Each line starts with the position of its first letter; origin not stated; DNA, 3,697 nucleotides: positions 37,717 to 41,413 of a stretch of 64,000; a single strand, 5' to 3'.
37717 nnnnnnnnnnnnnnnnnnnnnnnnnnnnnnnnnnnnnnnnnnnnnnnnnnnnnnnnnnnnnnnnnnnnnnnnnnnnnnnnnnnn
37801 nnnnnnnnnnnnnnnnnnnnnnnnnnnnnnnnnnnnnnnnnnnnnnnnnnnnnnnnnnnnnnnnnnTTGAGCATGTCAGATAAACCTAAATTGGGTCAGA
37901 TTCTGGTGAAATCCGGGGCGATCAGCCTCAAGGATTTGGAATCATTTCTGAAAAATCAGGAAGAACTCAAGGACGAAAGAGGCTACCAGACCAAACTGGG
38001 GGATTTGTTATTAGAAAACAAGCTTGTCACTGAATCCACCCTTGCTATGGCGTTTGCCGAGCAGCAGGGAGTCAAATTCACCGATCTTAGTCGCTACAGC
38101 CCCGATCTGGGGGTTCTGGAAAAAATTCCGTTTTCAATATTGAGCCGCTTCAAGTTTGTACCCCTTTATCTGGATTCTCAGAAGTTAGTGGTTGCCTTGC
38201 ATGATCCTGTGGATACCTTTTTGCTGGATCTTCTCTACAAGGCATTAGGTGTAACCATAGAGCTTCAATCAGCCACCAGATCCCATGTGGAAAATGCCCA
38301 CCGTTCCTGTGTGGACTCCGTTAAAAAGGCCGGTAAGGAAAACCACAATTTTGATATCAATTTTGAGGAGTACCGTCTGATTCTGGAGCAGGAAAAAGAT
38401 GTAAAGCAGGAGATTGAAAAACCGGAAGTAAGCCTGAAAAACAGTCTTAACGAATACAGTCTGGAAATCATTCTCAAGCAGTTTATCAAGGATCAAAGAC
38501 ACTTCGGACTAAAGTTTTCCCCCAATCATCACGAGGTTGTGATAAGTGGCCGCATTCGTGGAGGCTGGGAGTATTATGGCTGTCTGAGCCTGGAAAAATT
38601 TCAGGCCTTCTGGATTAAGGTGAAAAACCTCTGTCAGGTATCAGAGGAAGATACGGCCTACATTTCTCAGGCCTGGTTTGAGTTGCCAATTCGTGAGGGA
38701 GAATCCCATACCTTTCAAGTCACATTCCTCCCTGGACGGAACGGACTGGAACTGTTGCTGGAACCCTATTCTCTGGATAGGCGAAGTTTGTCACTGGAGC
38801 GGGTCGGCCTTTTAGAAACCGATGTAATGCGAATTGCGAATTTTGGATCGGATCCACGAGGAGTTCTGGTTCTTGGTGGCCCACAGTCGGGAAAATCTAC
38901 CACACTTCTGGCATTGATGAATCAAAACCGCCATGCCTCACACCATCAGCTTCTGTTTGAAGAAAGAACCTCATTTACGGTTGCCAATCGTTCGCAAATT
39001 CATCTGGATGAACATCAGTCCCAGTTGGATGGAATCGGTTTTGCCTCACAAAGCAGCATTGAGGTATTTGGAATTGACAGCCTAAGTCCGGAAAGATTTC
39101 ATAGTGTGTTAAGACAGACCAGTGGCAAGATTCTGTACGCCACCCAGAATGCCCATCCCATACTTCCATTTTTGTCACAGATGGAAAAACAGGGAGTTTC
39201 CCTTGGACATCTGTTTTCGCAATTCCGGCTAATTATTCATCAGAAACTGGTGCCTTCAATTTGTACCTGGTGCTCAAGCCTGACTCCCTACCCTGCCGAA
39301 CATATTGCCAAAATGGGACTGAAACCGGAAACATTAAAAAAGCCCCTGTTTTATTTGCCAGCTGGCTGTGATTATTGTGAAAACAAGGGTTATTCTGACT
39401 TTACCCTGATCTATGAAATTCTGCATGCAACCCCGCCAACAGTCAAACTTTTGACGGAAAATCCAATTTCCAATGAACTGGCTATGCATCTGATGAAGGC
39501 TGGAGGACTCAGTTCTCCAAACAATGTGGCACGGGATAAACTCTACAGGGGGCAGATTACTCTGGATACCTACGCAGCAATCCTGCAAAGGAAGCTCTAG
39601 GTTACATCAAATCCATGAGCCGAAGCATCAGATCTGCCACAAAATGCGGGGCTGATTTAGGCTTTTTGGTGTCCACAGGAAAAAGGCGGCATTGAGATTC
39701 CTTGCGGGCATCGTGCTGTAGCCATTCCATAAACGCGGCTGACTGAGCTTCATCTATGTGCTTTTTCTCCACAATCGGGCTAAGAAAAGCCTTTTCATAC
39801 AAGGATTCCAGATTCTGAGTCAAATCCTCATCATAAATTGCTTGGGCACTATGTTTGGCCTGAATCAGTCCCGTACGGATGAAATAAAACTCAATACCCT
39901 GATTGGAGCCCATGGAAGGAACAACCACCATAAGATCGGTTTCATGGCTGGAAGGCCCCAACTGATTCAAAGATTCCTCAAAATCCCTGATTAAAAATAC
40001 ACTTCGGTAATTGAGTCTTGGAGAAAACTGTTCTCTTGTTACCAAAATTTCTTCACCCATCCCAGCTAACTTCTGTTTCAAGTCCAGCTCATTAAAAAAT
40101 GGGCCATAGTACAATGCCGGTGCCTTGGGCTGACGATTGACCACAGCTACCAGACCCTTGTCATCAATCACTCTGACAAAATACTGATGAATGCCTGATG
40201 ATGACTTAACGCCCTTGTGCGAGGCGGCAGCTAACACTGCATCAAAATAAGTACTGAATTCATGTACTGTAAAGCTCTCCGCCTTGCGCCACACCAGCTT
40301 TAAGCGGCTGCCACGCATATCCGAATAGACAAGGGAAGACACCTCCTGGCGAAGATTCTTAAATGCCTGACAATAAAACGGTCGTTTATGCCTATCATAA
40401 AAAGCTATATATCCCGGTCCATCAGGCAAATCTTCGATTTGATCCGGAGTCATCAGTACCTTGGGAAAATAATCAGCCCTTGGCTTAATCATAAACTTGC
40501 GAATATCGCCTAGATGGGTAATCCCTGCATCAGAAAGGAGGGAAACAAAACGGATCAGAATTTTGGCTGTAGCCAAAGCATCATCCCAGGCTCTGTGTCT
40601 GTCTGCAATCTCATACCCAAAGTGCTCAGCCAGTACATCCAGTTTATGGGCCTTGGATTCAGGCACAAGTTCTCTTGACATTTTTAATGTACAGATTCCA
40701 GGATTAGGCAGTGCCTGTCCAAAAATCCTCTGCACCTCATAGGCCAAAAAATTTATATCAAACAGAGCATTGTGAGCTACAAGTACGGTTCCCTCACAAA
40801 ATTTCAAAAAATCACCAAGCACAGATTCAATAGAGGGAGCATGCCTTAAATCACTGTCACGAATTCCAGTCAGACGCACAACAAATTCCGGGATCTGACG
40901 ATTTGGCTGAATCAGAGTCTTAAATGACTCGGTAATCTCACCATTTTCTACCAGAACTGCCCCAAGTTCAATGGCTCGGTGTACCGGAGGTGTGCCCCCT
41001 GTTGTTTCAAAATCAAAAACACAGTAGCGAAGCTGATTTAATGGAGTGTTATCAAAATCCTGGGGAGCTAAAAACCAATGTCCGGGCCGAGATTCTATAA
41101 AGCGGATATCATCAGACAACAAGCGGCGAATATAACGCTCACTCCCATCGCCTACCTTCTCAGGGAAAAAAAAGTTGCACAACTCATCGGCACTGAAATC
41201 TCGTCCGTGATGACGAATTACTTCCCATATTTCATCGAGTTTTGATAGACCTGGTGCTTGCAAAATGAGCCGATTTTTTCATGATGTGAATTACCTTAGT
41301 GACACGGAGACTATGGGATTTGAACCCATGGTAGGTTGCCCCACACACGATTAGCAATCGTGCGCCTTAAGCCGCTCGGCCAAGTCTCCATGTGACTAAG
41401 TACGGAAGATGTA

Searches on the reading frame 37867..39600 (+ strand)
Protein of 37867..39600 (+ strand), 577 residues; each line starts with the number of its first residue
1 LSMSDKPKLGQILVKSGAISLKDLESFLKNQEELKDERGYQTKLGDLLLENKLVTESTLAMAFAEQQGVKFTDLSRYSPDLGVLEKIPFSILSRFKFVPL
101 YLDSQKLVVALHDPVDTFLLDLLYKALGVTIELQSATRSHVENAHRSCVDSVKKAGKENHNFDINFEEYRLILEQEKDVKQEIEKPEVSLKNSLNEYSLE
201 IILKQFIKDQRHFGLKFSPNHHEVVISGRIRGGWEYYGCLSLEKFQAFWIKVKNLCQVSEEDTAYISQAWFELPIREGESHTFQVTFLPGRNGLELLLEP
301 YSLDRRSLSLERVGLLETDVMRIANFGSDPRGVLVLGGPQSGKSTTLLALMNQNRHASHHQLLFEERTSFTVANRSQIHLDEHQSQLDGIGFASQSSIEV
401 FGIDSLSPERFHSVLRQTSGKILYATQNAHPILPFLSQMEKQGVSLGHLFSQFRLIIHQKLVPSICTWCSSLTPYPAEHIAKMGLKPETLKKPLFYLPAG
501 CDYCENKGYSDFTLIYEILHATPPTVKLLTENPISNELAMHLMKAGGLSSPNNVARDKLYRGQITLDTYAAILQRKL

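Call 18: search_protein_families(library=pfam, proteins=[window:37867-39600:+], max_evalue=0.001)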
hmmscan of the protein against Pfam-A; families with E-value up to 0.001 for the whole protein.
window:37867-39600:+ (577 aa): 2 families
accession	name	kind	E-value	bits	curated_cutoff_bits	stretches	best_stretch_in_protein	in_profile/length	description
PF00437.27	T2SSE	-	2.1e-14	53.4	24.9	2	435-565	251-364/370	Type II/IV secretion system protein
PF05157.20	MshEN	-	4.5e-11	43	23.1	1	68-149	2-84/90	MshEN domain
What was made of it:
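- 37867..39600 (+): PilB-like 577-aa protein in a polA-tsaE operon, also lacking catalytic motifs. Possible third member of the same functional set. MshEN plus T2SSE at only 53 bits (call 18).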

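Call 21: search_solved_structures(query=window:37867-39600:+, show_alignments=2, max_evalue=0.01)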
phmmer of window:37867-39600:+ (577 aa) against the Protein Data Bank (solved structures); distinct sequences matched with E-value up to 0.01: 24.
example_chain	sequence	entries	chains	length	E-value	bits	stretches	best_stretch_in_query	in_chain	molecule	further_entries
5zfr_A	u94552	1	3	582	6.8e-29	104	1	7-546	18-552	Type IV pilus biogenesis ATPase PilB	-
6f8l_G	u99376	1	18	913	1.1e-26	96.7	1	8-524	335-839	Type IV pilus assembly protein PilF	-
6olj_C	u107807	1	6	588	4.4e-26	94.7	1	7-546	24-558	Type IV pilus biogenesis ATPase PilB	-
5tsg_B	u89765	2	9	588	1.1e-25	93.4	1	7-546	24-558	Type IV pilus biogenesis ATPase PilB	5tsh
3jc8_Ba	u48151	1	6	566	5.5e-18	68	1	8-567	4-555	Type IV-A pilus assembly ATPase PilB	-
1p9r_A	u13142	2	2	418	1.1e-10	43.9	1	279-533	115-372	General secretion pathway protein E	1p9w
4pht_A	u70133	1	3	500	1.5e-10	43.5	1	279-529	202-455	General secretory pathway protein E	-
4ksr_A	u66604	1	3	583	2e-10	43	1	279-541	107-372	Type II secretion system protein E, Hemolysin-coregulated protein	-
4kss_A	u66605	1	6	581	2.1e-10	43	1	279-541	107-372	Type II secretion system protein E, hemolysin-coregulated protein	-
5oiu_A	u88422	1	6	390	2e-07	33.1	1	198-525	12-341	Type IV pilus assembly protein PilF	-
5it5_F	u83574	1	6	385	2.8e-07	32.7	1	200-525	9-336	ATP binding motif-containing protein PilF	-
6ejf_A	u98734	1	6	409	3.3e-07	32.4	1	200-525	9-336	Type IV pilus assembly protein PilF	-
6ejf_G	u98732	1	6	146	1.1e-06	30.8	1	8-134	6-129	Type IV pilus assembly protein PilF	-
5htl_A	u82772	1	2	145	1.5e-05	26.9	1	7-125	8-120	MSHA biogenesis protein MshE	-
9g1w_A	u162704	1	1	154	0.00036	22.4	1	5-139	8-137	Type IV pilus assembly ATPase PilB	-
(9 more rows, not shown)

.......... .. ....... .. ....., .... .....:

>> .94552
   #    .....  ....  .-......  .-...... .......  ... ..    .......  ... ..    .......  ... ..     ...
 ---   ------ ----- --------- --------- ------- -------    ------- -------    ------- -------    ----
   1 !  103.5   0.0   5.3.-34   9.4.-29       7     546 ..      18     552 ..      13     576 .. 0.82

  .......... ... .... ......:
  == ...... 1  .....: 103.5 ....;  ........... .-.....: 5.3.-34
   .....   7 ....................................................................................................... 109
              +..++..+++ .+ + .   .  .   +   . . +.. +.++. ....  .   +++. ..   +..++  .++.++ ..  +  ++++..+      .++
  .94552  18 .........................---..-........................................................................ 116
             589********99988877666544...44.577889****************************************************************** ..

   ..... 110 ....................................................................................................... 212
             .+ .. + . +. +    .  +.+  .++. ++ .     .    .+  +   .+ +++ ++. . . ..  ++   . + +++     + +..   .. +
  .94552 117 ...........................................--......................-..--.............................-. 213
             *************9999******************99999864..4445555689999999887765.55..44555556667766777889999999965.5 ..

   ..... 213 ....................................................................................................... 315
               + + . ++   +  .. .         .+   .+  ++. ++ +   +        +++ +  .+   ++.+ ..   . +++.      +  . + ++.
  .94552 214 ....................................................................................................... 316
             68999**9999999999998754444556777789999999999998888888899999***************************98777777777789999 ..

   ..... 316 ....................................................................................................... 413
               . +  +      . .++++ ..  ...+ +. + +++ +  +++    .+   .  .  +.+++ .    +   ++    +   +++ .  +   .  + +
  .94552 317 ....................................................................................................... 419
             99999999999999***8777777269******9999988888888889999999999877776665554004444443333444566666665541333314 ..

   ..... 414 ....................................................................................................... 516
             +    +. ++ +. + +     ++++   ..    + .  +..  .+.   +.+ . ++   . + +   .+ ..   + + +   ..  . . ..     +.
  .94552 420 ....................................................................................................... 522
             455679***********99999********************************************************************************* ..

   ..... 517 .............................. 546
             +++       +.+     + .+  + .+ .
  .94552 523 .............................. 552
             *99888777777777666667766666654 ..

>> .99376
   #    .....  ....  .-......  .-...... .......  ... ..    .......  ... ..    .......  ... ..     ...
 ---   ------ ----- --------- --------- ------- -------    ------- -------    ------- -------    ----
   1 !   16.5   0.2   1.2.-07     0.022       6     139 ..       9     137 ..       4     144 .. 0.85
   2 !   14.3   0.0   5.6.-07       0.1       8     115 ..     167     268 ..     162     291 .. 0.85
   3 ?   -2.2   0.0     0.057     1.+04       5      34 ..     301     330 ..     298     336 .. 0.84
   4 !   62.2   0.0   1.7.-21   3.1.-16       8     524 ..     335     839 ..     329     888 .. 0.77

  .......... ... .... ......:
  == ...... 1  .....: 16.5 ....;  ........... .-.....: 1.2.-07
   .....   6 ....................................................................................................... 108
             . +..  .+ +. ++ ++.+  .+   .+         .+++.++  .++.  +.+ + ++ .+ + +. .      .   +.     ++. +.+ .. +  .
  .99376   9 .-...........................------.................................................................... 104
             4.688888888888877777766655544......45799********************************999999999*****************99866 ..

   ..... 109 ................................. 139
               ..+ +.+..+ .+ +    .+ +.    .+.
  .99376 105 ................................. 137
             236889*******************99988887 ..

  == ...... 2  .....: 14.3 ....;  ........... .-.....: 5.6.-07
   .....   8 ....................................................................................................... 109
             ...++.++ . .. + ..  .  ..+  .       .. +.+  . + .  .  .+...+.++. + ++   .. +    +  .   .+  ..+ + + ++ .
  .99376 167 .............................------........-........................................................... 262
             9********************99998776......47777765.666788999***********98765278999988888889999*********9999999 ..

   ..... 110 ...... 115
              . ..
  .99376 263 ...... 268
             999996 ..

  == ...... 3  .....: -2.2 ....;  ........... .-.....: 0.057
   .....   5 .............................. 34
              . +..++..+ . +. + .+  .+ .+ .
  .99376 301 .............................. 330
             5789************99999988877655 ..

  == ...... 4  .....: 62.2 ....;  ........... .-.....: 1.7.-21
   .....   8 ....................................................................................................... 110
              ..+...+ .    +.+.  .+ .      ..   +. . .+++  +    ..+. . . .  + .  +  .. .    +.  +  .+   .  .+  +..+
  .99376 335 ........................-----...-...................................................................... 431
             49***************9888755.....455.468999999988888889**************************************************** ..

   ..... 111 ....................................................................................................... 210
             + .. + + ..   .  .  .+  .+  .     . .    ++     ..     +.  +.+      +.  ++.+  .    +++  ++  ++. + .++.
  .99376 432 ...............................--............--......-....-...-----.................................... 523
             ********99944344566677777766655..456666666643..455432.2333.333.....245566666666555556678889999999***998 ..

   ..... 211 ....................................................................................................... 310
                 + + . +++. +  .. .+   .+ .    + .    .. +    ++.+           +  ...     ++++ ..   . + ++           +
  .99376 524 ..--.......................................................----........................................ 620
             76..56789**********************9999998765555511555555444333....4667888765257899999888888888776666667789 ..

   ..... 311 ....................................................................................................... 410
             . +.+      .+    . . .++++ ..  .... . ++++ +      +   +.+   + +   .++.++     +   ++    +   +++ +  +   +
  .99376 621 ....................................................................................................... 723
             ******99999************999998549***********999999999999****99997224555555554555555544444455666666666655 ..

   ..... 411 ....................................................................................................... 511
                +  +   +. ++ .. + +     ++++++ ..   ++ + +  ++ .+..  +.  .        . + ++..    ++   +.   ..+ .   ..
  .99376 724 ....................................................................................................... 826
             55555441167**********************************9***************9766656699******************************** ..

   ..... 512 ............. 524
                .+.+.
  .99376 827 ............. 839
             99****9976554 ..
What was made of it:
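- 37867..39600 (+): PilB 5zfr E 6.8e-29 (call 21).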

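Call 54: find_homologous_proteins(query=window:37867-39600:+)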
Query window:37867-39600:+ (577 aa): 89 proteins with E <= 0.001 among 8000 candidates.
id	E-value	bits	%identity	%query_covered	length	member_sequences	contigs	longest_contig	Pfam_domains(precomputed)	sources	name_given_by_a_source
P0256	0.0e+0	1298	100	100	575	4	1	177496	PF05157.21,PF00437.27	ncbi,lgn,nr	ncbi:MAG: hypothetical protein H3C47_00150 [Candidatus Cloacimonetes bacterium]|nr:hypothetical prot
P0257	5.2e-187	641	53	100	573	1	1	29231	PF05157.21,PF00437.27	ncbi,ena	-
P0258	9.1e-179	614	49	99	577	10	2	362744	PF05157.21,PF00437.27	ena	-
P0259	1.6e-174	600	49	100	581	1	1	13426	PF05157.21,PF00437.27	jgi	jgi:type IV pilus assembly protein PilB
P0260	8.3e-174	597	48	99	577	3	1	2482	PF05157.21,PF00437.27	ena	-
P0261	4.4e-170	585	47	99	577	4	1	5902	PF05157.21,PF00437.27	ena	-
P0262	3.3e-169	582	48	100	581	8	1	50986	PF05157.21,PF00437.27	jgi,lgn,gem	-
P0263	1.1e-166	574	47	100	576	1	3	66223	PF05157.21,PF00437.27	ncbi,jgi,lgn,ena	-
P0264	2.0e-166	573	46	99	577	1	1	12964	PF05157.21,PF00437.27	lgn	-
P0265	2.6e-166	573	47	99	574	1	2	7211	PF05157.21,PF00437.27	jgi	-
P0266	5.3e-164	565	46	99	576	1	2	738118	PF05157.21,PF00437.27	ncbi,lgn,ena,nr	ncbi:MAG: hypothetical protein COB02_01220 [Candidatus Cloacimonadota bacterium]|nr:MAG: hypothetica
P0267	1.3e-163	564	46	99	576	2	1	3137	PF05157.21,PF00437.27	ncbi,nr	ncbi:hypothetical protein MJH12_09305 [bacterium]|nr:hypothetical protein [bacterium]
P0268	1.3e-163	564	47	100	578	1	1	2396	PF05157.21,PF00437.27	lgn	-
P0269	1.5e-160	554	45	99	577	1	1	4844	PF05157.21,PF00437.27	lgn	-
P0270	1.4e-159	550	45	100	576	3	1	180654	PF05157.21,PF00437.27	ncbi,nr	ncbi:MAG: hypothetical protein KC646_12345 [Candidatus Cloacimonetes bacterium]|nr:hypothetical prot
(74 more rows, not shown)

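Call 62: find_encoding_contigs(protein=P0266, flank=10000, max_places=1)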
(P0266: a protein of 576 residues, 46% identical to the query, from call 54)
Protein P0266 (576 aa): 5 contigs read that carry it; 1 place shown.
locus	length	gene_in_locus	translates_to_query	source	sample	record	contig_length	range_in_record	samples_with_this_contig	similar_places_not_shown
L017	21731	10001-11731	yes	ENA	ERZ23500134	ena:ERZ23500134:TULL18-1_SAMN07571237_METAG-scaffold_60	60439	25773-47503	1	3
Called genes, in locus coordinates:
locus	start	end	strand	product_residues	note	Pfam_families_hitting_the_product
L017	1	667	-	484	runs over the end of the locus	PF00224:PK, PF02887:PK_C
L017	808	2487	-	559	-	-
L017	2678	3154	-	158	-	-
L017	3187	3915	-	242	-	-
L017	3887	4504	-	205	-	-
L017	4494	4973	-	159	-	-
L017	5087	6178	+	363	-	PF00072:Response_reg, PF00512:HisKA, PF02518:HATPase_c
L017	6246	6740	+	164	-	PF21342:SoxA-TsdA_cyt-c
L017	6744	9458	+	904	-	PF02739:5_3_exonuc_N, PF01367:5_3_exonuc, PF01612:DNA_pol_A_exo1, PF00476:DNA_pol_A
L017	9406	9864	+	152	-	PF02367:TsaE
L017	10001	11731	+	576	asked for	PF05157:MshEN, PF00437:T2SSE (weak)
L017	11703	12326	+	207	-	-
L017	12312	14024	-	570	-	PF00929:RNase_T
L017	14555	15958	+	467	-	-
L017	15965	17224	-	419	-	PF00275:EPSP_synthase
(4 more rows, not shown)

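Call 63: find_encoding_contigs(protein=P0258, flank=10000, max_places=1)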
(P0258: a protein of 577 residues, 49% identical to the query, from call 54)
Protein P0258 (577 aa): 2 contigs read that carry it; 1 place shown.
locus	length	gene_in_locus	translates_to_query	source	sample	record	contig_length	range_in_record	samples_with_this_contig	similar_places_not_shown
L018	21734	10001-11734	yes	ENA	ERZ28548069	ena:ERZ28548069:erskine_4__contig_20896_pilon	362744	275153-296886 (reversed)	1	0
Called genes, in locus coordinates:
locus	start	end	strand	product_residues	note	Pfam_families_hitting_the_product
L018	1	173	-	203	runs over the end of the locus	-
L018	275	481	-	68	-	PF01197:Ribosomal_L31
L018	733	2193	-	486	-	PF00224:PK, PF02887:PK_C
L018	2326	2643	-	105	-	-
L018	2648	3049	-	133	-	-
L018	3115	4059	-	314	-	-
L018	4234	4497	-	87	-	-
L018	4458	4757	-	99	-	-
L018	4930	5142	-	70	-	-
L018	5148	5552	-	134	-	-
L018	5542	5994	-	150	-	-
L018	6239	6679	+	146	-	-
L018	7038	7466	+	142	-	PF02739:5_3_exonuc_N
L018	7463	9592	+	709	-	PF01367:5_3_exonuc, PF01612:DNA_pol_A_exo1, PF00476:DNA_pol_A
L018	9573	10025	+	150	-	PF02367:TsaE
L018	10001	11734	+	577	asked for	PF05157:MshEN, PF00437:T2SSE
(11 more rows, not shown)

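Call 77: search_protein_families(library=padloc, proteins=[window:37867-39600:+], max_evalue=0.01)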
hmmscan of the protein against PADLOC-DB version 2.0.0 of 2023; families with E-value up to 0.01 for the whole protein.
window:37867-39600:+ (577 aa): 0 families

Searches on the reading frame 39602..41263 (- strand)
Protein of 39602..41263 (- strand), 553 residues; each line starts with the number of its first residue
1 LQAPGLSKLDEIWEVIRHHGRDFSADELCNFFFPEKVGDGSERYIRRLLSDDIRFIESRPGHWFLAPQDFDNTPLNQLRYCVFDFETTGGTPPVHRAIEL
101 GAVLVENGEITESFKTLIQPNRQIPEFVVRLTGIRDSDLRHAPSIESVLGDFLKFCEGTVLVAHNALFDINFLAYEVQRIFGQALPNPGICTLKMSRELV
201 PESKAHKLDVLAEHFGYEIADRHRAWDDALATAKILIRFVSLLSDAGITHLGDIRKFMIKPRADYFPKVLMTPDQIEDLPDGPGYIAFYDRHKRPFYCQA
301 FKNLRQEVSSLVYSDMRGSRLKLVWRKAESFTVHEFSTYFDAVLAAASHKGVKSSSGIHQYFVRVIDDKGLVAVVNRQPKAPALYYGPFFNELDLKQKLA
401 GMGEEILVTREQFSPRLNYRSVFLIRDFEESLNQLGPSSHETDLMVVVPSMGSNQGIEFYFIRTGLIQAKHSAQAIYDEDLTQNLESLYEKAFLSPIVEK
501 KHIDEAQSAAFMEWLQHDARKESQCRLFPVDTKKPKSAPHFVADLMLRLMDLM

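Call 18: search_protein_families(library=pfam, proteins=[window:39602-41263:-], max_evalue=0.001)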
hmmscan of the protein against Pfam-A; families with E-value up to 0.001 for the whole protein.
window:39602-41263:- (553 aa): 1 family
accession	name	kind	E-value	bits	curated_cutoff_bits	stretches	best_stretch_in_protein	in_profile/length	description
PF00929.31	RNase_T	-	2.6e-38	132.6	24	1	82-236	2-164/164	Exonuclease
